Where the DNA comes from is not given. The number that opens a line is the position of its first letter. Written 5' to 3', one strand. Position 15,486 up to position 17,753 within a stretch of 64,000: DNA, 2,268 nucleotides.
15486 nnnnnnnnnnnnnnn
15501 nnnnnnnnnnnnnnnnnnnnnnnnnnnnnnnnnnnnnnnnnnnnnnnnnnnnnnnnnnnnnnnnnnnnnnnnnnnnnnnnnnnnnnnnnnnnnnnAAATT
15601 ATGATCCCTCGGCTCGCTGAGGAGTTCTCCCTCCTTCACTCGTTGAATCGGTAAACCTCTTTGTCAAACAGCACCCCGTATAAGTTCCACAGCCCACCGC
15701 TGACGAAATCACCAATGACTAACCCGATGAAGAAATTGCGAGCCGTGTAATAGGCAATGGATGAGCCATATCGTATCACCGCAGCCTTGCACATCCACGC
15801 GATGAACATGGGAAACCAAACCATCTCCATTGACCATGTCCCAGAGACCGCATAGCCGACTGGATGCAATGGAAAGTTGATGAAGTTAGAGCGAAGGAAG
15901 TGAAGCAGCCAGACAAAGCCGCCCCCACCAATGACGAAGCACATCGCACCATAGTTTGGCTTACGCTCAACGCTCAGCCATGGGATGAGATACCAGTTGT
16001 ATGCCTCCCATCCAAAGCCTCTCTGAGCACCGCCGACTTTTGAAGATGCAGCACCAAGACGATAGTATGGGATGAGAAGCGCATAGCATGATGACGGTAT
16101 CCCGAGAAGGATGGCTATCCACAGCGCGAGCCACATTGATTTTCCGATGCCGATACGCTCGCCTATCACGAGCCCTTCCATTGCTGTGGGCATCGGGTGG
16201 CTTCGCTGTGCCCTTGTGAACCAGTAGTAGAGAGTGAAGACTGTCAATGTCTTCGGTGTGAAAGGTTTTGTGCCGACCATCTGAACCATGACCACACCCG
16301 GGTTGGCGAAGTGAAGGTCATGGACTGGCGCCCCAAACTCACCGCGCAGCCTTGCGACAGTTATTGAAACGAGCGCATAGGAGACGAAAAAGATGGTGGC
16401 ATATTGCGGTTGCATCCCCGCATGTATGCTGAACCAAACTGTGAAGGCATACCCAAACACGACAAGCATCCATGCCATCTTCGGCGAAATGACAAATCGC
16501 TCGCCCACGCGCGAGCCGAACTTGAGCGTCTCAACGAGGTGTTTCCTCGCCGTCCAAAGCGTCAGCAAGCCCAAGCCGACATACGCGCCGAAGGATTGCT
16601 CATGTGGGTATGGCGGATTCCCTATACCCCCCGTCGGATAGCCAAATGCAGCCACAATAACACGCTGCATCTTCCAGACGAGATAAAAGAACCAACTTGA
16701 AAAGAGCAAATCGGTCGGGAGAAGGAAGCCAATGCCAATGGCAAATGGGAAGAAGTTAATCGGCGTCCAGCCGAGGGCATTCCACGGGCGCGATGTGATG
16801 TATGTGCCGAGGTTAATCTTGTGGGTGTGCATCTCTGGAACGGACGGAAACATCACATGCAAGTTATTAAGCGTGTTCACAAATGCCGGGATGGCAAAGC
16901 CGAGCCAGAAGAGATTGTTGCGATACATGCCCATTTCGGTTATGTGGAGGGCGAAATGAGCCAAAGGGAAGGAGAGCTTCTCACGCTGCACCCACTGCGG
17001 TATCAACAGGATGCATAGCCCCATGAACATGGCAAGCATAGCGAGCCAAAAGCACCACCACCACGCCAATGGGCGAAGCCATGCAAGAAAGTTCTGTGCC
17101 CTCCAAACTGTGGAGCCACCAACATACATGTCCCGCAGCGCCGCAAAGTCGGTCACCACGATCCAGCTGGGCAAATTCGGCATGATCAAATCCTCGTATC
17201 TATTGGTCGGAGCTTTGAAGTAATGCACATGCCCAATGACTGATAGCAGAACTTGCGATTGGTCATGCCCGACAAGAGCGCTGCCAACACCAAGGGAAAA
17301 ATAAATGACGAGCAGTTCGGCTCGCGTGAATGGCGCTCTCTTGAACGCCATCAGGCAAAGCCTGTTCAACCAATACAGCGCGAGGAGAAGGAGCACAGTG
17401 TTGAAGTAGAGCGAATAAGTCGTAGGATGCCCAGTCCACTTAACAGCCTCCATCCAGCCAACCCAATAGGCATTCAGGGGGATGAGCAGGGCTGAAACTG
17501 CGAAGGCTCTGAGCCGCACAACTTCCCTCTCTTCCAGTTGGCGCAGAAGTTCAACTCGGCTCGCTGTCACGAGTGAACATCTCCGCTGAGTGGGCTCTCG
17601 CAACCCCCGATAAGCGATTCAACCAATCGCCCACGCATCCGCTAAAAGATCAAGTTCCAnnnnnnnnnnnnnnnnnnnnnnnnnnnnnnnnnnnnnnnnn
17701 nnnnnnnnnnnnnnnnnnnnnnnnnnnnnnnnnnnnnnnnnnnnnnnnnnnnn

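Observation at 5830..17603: Three paralogous 650-700 aa polytopic membrane proteins of unknown function within 12 kb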

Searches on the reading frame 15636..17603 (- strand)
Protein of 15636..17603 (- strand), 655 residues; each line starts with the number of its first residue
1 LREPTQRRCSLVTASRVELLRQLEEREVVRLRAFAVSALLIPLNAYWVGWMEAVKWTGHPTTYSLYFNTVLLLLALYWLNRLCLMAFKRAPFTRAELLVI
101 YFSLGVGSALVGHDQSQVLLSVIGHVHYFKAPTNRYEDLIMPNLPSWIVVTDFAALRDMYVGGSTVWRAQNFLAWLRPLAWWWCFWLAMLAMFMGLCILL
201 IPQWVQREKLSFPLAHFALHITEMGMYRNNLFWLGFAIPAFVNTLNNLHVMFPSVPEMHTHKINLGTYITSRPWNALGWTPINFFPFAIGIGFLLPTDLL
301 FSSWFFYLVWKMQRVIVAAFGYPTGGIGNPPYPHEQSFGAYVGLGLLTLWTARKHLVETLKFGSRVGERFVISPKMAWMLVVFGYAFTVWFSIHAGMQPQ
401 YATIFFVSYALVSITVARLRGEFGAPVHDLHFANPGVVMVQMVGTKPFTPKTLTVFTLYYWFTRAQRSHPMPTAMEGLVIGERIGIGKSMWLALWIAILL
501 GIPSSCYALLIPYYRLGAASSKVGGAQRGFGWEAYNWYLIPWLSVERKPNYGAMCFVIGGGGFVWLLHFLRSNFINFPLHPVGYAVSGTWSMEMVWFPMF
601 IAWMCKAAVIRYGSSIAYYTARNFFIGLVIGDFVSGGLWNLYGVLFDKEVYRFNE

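Call 7: search_protein_families(library=pfam, proteins=[window:15636-17603:-], max_evalue=0.01)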
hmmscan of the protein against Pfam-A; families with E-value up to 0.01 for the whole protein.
window:15636-17603:- (655 aa): 2 families
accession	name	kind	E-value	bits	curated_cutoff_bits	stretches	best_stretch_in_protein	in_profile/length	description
PF20581.3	DUF6785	-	3.5e-132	441.9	25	1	30-517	1-498/498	Family of unknown function (DUF6785)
PF20580.3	DUF6784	-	1.1e-30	106.2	26.4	1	555-652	2-99/101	Domain of unknown function (DUF6784)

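Call 16: search_protein_families(library=ncbifam, proteins=[window:15636-17603:-], max_evalue=0.01)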
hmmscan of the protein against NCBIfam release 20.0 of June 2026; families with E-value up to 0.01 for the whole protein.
window:15636-17603:- (655 aa): 0 families

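Call 17: find_homologous_proteins(query=window:15636-17603:-, max_evalue=0.00001)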
Query window:15636-17603:- (655 aa): 197 proteins with E <= 0.00001 among 8000 candidates; the best 120 are listed.
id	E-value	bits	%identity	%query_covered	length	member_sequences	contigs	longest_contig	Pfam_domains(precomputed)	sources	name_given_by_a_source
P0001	0.0e+0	1518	99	100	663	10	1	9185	PF20580.4,PF20581.4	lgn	-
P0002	0.0e+0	1270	84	97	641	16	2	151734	PF20580.4,PF20581.4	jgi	jgi:hypothetical protein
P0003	0.0e+0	1018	69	97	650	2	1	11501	PF20580.4,PF20581.4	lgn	-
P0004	0.0e+0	1015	69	97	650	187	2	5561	PF20580.4,PF20581.4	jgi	-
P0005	2.7e-298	1009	68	98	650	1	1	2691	PF20580.4,PF20581.4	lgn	-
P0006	1.3e-296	1004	69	97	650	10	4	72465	PF20580.4,PF20581.4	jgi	-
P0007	8.8e-293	991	66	98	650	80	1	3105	PF20580.4,PF20581.4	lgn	-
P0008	3.2e-285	966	67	96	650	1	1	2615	PF20580.4,PF20581.4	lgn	-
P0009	1.5e-280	951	67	92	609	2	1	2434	PF20580.4,PF20581.4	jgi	jgi:hypothetical protein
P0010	1.9e-272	924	63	96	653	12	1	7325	PF20580.4,PF20581.4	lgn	-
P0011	2.9e-269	913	64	96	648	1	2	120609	PF20580.4,PF20581.4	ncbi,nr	ncbi:MAG: hypothetical protein NZ959_00715 [Armatimonadetes bacterium]|nr:hypothetical protein [Arma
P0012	3.0e-268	910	63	98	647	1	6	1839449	PF20580.4,PF20581.4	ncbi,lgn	-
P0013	1.6e-204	699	50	96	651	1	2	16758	PF20580.4,PF20581.4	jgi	jgi:hypothetical protein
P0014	2.0e-202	693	50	97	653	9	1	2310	PF20580.4,PF20581.4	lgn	-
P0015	6.5e-202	691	52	94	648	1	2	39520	PF20580.4,PF20581.4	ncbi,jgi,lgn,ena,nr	ncbi:MAG TPA: hypothetical protein EYP85_14545 [Armatimonadetes bacterium]|nr:hypothetical protein [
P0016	1.6e-201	690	50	97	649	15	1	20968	PF20580.4,PF20581.4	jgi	-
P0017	7.3e-192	658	51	92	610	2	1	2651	PF20580.4,PF20581.4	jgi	-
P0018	1.2e-190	654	47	100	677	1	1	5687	PF20580.4,PF20581.4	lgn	-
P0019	1.5e-165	571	43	96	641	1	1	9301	PF20580.4,PF20581.4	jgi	jgi:hypothetical protein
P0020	8.5e-164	565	44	96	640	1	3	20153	PF20580.4,PF20581.4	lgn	-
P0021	6.3e-162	559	44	95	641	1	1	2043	PF20580.4,PF20581.4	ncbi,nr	ncbi:MAG: hypothetical protein HUU35_18210 [Armatimonadetes bacterium]|nr:hypothetical protein [Arma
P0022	8.7e-162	558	44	96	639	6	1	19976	PF20580.4,PF20581.4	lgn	-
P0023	3.2e-161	556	44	95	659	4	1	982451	PF20580.4,PF20581.4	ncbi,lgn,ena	-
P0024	2.3e-160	554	43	95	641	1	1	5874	PF20580.4,PF20581.4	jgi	jgi:hypothetical protein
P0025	1.1e-158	548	46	95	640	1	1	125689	PF20580.4,PF20581.4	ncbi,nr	ncbi:MAG: hypothetical protein IT204_21395 [Fimbriimonadaceae bacterium]|nr:hypothetical protein [Fi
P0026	2.5e-158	547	44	95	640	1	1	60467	PF20580.4,PF20581.4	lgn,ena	-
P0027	8.0e-154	532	43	96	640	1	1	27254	PF20580.4,PF20581.4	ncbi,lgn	-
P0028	1.1e-153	531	43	96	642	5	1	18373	PF20580.4,PF20581.4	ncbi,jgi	-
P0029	1.6e-152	528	43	94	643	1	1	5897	PF20580.4,PF20581.4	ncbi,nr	ncbi:MAG: hypothetical protein HUU35_04850 [Armatimonadetes bacterium]|nr:hypothetical protein [Arma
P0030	7.0e-151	522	43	96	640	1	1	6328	PF20580.4,PF20581.4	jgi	jgi:hypothetical protein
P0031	1.0e-149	518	44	96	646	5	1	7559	PF20580.4,PF20581.4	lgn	-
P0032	8.8e-144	499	39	98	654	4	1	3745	PF20580.4,PF20581.4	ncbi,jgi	-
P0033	1.7e-137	478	38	100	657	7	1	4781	PF20580.4,PF20581.4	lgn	-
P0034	1.1e-135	472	39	96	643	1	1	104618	PF20580.4,PF20581.4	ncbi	-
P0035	2.8e-134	467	38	99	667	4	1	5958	PF20580.4,PF20581.4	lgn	-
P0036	1.7e-133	465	38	97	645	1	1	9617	PF20580.4,PF20581.4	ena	-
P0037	5.8e-133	463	39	97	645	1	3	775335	PF20580.4,PF20581.4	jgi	jgi:hypothetical protein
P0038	2.7e-131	457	39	93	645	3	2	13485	PF20580.4,PF20581.4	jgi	-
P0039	6.5e-131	456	37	96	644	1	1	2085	PF20580.4,PF20581.4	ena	-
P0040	6.9e-131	456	38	95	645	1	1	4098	PF20580.4,PF20581.4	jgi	-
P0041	2.9e-130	454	38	96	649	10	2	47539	PF20580.4,PF20581.4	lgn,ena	-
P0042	3.0e-130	454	38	100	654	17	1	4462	PF20580.4,PF20581.4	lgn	-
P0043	6.6e-129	450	39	95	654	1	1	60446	PF20580.4,PF20581.4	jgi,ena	-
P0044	9.2e-129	449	39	97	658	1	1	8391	PF20580.4,PF20581.4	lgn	-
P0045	1.2e-127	445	38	95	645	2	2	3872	PF20580.4,PF20581.4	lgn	-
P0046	1.0e-126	442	36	97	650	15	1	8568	PF20580.4,PF20581.4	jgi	-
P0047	2.3e-126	441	35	95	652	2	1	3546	PF20580.4,PF20581.4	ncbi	-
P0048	2.6e-125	438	36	96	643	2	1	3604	PF20580.4,PF20581.4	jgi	jgi:hypothetical protein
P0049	2.9e-125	438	38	95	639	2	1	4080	PF20580.4,PF20581.4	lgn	-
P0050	5.1e-125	437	35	96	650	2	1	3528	PF20580.4,PF20581.4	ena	-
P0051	7.0e-125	436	40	95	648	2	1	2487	PF20580.4,PF20581.4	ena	-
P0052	1.8e-124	435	37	95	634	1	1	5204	PF20580.4,PF20581.4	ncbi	-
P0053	1.8e-124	435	39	97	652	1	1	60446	PF20580.4,PF20581.4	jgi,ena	-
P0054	3.3e-124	434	37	96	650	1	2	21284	PF20580.4,PF20581.4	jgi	jgi:hypothetical protein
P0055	6.2e-124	433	37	95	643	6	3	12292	PF20580.4,PF20581.4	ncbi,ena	-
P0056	1.6e-123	432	38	95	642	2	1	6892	PF20580.4,PF20581.4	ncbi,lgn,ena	-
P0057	1.6e-122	428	36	95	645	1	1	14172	PF20580.4,PF20581.4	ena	-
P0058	2.1e-122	428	39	95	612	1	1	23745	PF20580.4,PF20581.4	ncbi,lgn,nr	ncbi:hypothetical protein H5T87_06475 [bacterium]|nr:hypothetical protein [bacterium]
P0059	1.3e-121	425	36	95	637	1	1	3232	PF20580.4,PF20581.4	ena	-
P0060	1.5e-121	425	35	96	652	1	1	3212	PF20580.4,PF20581.4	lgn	-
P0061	3.4e-121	424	37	96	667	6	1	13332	PF20580.4,PF20581.4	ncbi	-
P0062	7.2e-121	423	37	95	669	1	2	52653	PF20580.4,PF20581.4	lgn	-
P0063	9.7e-121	423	38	96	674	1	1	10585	PF20580.4,PF20581.4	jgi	jgi:hypothetical protein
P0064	1.6e-120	422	38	95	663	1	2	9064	PF20580.4,PF20581.4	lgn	-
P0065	2.2e-120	421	36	97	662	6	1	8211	PF20580.4,PF20581.4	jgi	jgi:hypothetical protein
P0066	9.2e-120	419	36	95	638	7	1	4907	PF20580.4,PF20581.4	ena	-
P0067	1.7e-119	418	37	95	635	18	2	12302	PF20580.4,PF20581.4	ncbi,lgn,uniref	ncbi:DUF6785 family protein [Armatimonas sp.]|uniref:DUF6785 family protein n=1 Tax=Armatimonas sp. 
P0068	2.4e-119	418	34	95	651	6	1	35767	PF20580.4,PF20581.4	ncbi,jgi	jgi:hypothetical protein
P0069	2.8e-119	418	35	96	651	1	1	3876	PF20580.4,PF20581.4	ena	-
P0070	3.1e-119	418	36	96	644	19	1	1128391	PF20580.4,PF20581.4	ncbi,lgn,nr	ncbi:MAG: hypothetical protein HPY44_09720 [Armatimonadetes bacterium]|nr:hypothetical protein [Arma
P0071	4.2e-119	417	38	96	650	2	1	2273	PF20580.4,PF20581.4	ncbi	-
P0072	6.4e-119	417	35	95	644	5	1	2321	PF20580.4,PF20581.4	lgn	-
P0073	6.8e-119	416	35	93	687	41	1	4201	PF20580.4,PF20581.4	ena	-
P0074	1.0e-118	416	35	95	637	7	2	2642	PF20580.4,PF20581.4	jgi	jgi:hypothetical protein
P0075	1.1e-118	416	37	92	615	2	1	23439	PF20580.4,PF20581.4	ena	-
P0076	1.6e-118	415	36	96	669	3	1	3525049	PF20580.4,PF20581.4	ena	-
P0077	2.7e-118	414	36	96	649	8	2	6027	PF20580.4,PF20581.4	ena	-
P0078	4.1e-118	414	35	95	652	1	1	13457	PF20580.4,PF20581.4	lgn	-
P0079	5.7e-118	413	38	96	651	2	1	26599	PF20580.4,PF20581.4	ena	-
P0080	6.2e-118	413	37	95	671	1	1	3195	PF20580.4,PF20581.4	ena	-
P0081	1.2e-117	412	37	98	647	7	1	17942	PF20580.4,PF20581.4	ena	-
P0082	1.3e-117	412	36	96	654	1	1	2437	PF20580.4,PF20581.4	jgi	jgi:hypothetical protein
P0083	1.3e-117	412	38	96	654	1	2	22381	PF20580.4,PF20581.4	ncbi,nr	ncbi:MAG: hypothetical protein IT210_14015 [Armatimonadetes bacterium]|nr:hypothetical protein [Arma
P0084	1.4e-117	412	37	95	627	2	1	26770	PF20580.4,PF20581.4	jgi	jgi:hypothetical protein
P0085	2.2e-117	411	37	94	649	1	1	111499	PF20580.4,PF20581.4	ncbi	-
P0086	3.7e-117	411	36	96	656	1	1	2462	PF20580.4,PF20581.4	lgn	-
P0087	3.7e-117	411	35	96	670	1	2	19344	PF20580.4,PF20581.4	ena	-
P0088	4.0e-117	411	36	94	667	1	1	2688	PF20580.4,PF20581.4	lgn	-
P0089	4.3e-117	411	35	92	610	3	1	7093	PF20580.4,PF20581.4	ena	-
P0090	5.1e-117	410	36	95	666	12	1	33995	PF20580.4,PF20581.4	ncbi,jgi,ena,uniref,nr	ncbi:MAG TPA: DUF6785 family protein [Chthonomonas sp.]|uniref:DUF6785 family protein n=1 Tax=Chthon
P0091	6.9e-117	410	37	95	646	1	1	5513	PF20580.4,PF20581.4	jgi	jgi:hypothetical protein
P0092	9.4e-117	409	33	93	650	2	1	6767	PF20580.4,PF20581.4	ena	-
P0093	1.3e-116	409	35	97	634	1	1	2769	PF20580.4,PF20581.4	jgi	jgi:hypothetical protein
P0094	2.1e-116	408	36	94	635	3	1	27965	PF20580.4,PF20581.4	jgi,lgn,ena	-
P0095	5.1e-116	407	37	95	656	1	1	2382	PF20580.4,PF20581.4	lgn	-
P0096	9.1e-116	406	36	97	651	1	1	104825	PF20580.4,PF20581.4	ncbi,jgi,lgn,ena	jgi:hypothetical protein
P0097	1.6e-115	405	35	95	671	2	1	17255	PF20580.4,PF20581.4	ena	-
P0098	1.2e-114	402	37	95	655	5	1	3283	PF20580.4,PF20581.4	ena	-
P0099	1.4e-114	402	35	95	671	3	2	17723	PF20580.4,PF20581.4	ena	-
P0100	2.1e-114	402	37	95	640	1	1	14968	PF20580.4,PF20581.4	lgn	-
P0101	2.9e-114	401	37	95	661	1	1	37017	PF20580.4,PF20581.4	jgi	jgi:hypothetical protein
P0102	2.9e-114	401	36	96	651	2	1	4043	PF20580.4,PF20581.4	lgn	-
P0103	3.2e-114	401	35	95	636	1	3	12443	PF20580.4,PF20581.4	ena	-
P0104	3.9e-114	401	35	98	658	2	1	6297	PF20580.4,PF20581.4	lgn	-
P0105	5.1e-114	400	38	94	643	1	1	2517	PF20580.4,PF20581.4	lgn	-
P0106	7.7e-114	400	35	96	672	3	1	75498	PF20580.4,PF20581.4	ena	-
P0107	9.7e-114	399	35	97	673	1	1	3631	PF20580.4,PF20581.4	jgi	jgi:hypothetical protein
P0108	1.2e-113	399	36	95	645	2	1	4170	PF20580.4,PF20581.4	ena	-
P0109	1.8e-113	399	36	95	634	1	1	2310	PF20580.4,PF20581.4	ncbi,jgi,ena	jgi:hypothetical protein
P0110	4.3e-113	397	36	96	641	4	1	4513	PF20580.4,PF20581.4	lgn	-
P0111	4.6e-113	397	37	95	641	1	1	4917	PF20580.4,PF20581.4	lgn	-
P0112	1.2e-112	396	34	95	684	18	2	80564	PF20580.4,PF20581.4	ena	-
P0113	2.3e-112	395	36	96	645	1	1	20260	PF20580.4,PF20581.4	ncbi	-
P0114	2.4e-112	395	35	96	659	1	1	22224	PF20580.4,PF20581.4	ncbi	ncbi:MAG: DUF6785 family protein [Candidatus Zipacnadales bacterium]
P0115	2.8e-112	395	37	95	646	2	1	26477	PF20580.4,PF20581.4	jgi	jgi:hypothetical protein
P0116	4.3e-112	394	36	52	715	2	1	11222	PF20580.4,PF20581.4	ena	-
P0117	6.4e-112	393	38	80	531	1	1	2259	PF20580.4,PF20581.4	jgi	-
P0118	1.1e-111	393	34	97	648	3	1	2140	PF20580.4,PF20581.4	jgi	-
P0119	1.4e-111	392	36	95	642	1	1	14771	PF20580.4,PF20581.4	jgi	jgi:hypothetical protein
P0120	8.5e-111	390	34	97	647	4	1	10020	PF20580.4,PF20581.4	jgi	-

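Call 21: search_solved_structures(query=A1, max_evalue=10)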
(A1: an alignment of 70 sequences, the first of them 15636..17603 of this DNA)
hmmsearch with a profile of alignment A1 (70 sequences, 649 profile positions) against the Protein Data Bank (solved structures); distinct sequences matched with E-value up to 10: 0.

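Call 22: find_related_loci(query=A1, collection=genome_contigs, flank=10000)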
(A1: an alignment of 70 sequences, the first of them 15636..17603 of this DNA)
Query A1 (655 aa) in genome_contigs; peptide patterns used: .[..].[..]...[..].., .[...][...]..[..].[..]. (x = any residue, [..] = any of these).
598 stretches matched a pattern (row limit reached: there are more); 545 encode a relative of the query (tblastn E <= 1e-3); the best 80 are kept; 80 distinct loci.
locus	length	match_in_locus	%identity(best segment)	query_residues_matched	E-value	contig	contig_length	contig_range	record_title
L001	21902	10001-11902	84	21-655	0e+0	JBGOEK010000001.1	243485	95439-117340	MAG: Candidatus Thermosaccharophagus yellowstonensis isolate 3300025546_9 Ga0209225_1000008, whole genome shotgun sequen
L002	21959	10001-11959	68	6-655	0e+0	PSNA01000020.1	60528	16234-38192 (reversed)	MAG: Candidatus Fervidibacterota bacterium isolate ERB_15_1 NODE_68_length_60528_cov_7.423585, whole genome shotgun sequ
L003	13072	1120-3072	67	7-655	0e+0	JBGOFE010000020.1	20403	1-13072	MAG: Candidatus Fervidibacter sp. isolate 3300000865_6 GxsBSedJan11_1000380, whole genome shotgun sequence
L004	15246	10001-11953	66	7-655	0e+0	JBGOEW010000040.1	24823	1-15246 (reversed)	MAG: Candidatus Fervidibacter sp. isolate 3300020139_18 Ga0197143_1001071, whole genome shotgun sequence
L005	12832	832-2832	39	9-653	2e-142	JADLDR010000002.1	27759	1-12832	MAG: Armatimonadota bacterium isolate SJ283 c_000000003342, whole genome shotgun sequence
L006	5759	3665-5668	38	2-653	1e-142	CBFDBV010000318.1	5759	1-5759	MAG TPA_asm: uncultured bacterium isolate SRR26215678_binner123_Refined_74 genome assembly, contig: ERZ25073496.18795, w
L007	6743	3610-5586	38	3-653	8e-141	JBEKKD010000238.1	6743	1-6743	MAG: Armatimonadota bacterium isolate SPRUCE 339 SPRUCE_339_238, whole genome shotgun sequence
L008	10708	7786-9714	38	20-653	2e-139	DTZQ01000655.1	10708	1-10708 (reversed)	MAG TPA_asm: Armatimonadota bacterium isolate UWMA-0252 k99_751686, whole genome shotgun sequence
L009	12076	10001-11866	37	32-653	2e-136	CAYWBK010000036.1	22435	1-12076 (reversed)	MAG TPA_asm: uncultured Armatimonadia bacterium isolate binchicken_co3_96 genome assembly, contig: NODE_7292_length_2243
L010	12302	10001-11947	38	12-653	2e-135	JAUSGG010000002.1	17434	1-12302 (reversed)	MAG: Armatimonadota bacterium isolate E14_metabat.bin.108 E14_k141_926653, whole genome shotgun sequence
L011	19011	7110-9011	39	26-653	9e-135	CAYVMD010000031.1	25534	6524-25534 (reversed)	MAG TPA_asm: uncultured bacterium isolate binchicken_co193_35 genome assembly, contig: NODE_941_length_25534_cov_4.86345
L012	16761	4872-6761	39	32-653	3e-133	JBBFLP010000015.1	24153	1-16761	MAG: Armatimonadota bacterium isolate Uz-U4-28 NODE_1699_length_24153_cov_8.406258, whole genome shotgun sequence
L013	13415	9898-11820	38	25-653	9e-133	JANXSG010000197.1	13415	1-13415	MAG: Chthonomonadaceae bacterium isolate 336R_metabat_9 336R_k141_2519923, whole genome shotgun sequence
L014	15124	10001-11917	37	25-653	3e-132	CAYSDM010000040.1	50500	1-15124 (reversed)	MAG TPA_asm: uncultured Chthonomonadaceae bacterium isolate binchicken_co274_461 genome assembly, contig: NODE_1764_leng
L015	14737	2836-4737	37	26-653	4e-132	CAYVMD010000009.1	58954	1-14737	MAG TPA_asm: uncultured bacterium isolate binchicken_co193_35 genome assembly, contig: NODE_189_length_58954_cov_5.73789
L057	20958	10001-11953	37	18-653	1e-120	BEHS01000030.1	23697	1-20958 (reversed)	Bacterium HR16 DNA, contig: NODE_661_30, isolate: HRbin16, whole genome shotgun sequence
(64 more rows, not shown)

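Call 27: predict_structure(alignment_id=A1)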
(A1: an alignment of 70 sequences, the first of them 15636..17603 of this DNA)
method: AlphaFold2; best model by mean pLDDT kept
length: 655 residues; sequences in the alignment: 70
mean_pLDDT: 92.6   pTM: 0.92
mean pLDDT of the five models: 92.6, 92.0, 91.6, 91.5, 91.4
residues with pLDDT >= 90: 553; 70-90: 72; 50-70: 19; < 50: 11
segments of 3 or more residues with pLDDT < 50: 1-11
pLDDT, mean of each block of 10 residues (from residue 1): 39 58 73 98 95 86 89 97 96 97 97 92 97 96 98 98 98 98 98 98 95 92 93 98 96 94 90 95 94 93 95 96 87 94 97 96 84 97 99 98 97 94 78 91 97 97 78 96 96 98 97 96 85 95 96 97 98 94 92 93 96 94 96 95 92 84
secondary structure, 60 per line:
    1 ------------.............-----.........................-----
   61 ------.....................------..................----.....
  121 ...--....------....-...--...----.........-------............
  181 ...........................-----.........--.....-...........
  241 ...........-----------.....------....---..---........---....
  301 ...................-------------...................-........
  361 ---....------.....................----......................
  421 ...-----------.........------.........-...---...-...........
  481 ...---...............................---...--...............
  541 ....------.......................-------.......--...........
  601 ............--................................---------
elements in order: H13-25 H31-55 H67-87 H94-111 H116-123 H126-129 H136-139 H153-161 H169-207 H213-221 H224-228 H230-251 H274-277 H286-293 H297-319 H333-351 H353-360 H364-367 H374-394 H399-423 H435-443 H450-458 H470-483 H487-517 H526-544 H551-573 H581-587 H590-612 H615-646

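Call 31: fold_search(model_id=the predicted structure, library=pdb)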
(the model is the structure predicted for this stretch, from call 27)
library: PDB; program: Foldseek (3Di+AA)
matches with E <= 10: 306; with E <= 0.001: 2
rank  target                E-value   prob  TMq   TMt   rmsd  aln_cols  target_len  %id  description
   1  7wst_A                1.2e-07  1.00  0.61  0.66   7.1       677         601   16  Cryo-EM structure of the barley Yellow stripe 1 transporter in complex with Fe(III)-DMA (released 2022-11-30)
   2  7wsr_A                3.1e-07  1.00  0.59  0.64   7.8       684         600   14  Cryo-EM structure of the barley Yellow stripe 1 transporter (released 2022-11-30)
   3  6afz_A                1.1e-02  0.25  0.14  0.13  24.0       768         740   10  Proton pyrophosphatase-E225H mutant (released 2019-04-10)
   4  8b24_A                1.2e-02  0.25  0.13  0.12  22.6       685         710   10  Time-resolved structure of K+-dependent Na+-PPase from Thermotoga maritima 3600-seconds post reaction initiation with  (released 2024-01-17)
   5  6qxa_B                1.6e-02  0.21  0.11  0.11  26.1       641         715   13  Structure of membrane bound pyrophosphatase from Thermotoga maritima in complex with imidodiphosphate and N-[(2-amino- (released 2019-04-10)
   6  4a01_A                2.4e-02  0.21  0.14  0.13  25.6       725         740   13  Crystal Structure of the H-Translocating Pyrophosphatase (released 2012-03-28)
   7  6qxa_D                2.9e-02  0.14  0.10  0.10  25.9       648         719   13  Structure of membrane bound pyrophosphatase from Thermotoga maritima in complex with imidodiphosphate and N-[(2-amino- (released 2019-04-10)
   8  7dl9_A                1.1e-01  0.09  0.09  0.12  26.2       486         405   12  Crystal structure of nucleoside transporter NupG (released 2021-04-07)
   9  8b37_B                2.0e-01  0.10  0.12  0.12  25.6       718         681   12  Crystal structure of Pyrobaculum aerophilum potassium-independent proton pumping membrane integral pyrophosphatase in  (released 2024-01-17)
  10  9g8j_D                2.9e-01  0.08  0.11  0.11  24.8       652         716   11  Structure of K+-dependent Na+-PPase from Thermotoga maritima in complex with zoledronate (released 2025-06-04)
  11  8pm6                  3.1e-01  0.04  0.09  0.07  29.4       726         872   12  Human bile salt export pump (BSEP) in complex with inhibitor GBM in nanodiscs (released 2023-11-22)
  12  7tak_B                3.5e-01  0.10  0.12  0.16  22.8       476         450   12  Structure of a NAT transporter (released 2023-01-25)
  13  9g8j_C                4.3e-01  0.05  0.10  0.10  31.0       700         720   12  Structure of K+-dependent Na+-PPase from Thermotoga maritima in complex with zoledronate (released 2025-06-04)
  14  2qi9_A                4.7e-01  0.06  0.09  0.12  21.1       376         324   14  ABC-transporter BtuCD in complex with its periplasmic binding protein BtuF (released 2007-08-14)
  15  8thi_A                4.7e-01  0.04  0.10  0.10  30.9       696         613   12  Cryo-EM structure of the Tripartite ATP-independent Periplasmic (TRAP) transporter SiaQM from Haemophilus influenzae ( (released 2023-11-22)
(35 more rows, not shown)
